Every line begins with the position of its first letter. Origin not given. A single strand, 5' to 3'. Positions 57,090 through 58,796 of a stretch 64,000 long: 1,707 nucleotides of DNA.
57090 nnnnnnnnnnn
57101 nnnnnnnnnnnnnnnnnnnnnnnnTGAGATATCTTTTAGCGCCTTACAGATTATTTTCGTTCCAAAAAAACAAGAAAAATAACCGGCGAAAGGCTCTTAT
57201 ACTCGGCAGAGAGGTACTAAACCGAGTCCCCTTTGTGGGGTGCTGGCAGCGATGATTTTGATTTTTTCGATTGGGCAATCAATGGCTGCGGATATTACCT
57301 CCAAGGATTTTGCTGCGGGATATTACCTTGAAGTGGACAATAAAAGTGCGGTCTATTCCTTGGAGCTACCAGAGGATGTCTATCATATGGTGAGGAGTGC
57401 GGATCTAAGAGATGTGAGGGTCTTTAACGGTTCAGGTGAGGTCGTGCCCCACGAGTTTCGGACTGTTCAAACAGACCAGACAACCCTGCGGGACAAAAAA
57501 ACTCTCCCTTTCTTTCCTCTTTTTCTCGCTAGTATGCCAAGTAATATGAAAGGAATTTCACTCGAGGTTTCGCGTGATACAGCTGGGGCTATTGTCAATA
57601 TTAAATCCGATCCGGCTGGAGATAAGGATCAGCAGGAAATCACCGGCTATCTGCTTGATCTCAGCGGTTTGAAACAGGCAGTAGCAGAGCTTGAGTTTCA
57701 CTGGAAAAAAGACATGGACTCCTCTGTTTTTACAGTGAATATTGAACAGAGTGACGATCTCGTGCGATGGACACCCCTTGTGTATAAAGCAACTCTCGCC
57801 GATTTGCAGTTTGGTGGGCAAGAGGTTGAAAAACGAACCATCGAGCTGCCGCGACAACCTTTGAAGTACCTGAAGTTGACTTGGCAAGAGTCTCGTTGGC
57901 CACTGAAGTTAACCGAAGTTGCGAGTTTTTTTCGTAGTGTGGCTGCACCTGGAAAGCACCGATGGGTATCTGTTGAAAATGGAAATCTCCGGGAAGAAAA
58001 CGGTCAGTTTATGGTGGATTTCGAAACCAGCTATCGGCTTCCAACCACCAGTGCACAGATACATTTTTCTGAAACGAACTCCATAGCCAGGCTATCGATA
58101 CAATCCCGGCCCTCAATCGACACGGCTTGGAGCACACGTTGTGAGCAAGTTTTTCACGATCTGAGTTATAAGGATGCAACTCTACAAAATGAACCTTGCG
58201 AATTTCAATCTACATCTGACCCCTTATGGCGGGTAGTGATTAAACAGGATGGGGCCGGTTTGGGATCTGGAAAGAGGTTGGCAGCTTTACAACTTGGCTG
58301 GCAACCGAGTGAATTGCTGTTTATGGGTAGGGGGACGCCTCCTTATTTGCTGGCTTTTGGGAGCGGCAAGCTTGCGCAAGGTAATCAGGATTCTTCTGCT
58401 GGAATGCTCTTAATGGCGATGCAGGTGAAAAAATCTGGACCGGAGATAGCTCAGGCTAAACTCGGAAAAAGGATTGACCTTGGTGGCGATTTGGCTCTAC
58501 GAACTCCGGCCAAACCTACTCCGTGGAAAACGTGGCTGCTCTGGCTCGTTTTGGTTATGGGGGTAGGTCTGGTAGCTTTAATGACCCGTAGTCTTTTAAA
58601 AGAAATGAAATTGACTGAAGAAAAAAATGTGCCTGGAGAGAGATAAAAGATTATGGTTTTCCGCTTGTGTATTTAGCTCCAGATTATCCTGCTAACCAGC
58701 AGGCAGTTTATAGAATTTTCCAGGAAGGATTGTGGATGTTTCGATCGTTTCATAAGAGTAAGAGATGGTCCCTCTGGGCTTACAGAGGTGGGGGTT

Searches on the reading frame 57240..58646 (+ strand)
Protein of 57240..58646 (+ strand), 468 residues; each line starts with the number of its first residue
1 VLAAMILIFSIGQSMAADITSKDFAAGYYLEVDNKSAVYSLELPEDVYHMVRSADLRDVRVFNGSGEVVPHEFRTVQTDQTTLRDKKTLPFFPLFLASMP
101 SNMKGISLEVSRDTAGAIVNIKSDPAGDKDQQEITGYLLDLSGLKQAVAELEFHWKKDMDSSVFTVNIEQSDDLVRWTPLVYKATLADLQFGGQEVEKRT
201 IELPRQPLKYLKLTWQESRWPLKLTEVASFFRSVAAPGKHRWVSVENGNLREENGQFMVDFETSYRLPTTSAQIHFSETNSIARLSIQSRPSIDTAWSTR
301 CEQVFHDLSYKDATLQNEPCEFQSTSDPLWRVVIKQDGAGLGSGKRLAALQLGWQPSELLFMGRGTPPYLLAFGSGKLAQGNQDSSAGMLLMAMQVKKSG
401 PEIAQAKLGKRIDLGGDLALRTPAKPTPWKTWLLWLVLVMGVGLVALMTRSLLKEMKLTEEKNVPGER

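Call 54: search_protein_families(library=pfam, proteins=[window:57240-58646:+], max_evalue=0.0001)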
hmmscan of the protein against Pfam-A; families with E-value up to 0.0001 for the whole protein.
window:57240-58646:+ (468 aa): 1 family
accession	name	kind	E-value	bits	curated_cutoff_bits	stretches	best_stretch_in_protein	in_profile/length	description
PF13163.11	DUF3999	-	8e-100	335.4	30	1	22-452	1-424/424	Protein of unknown function (DUF3999)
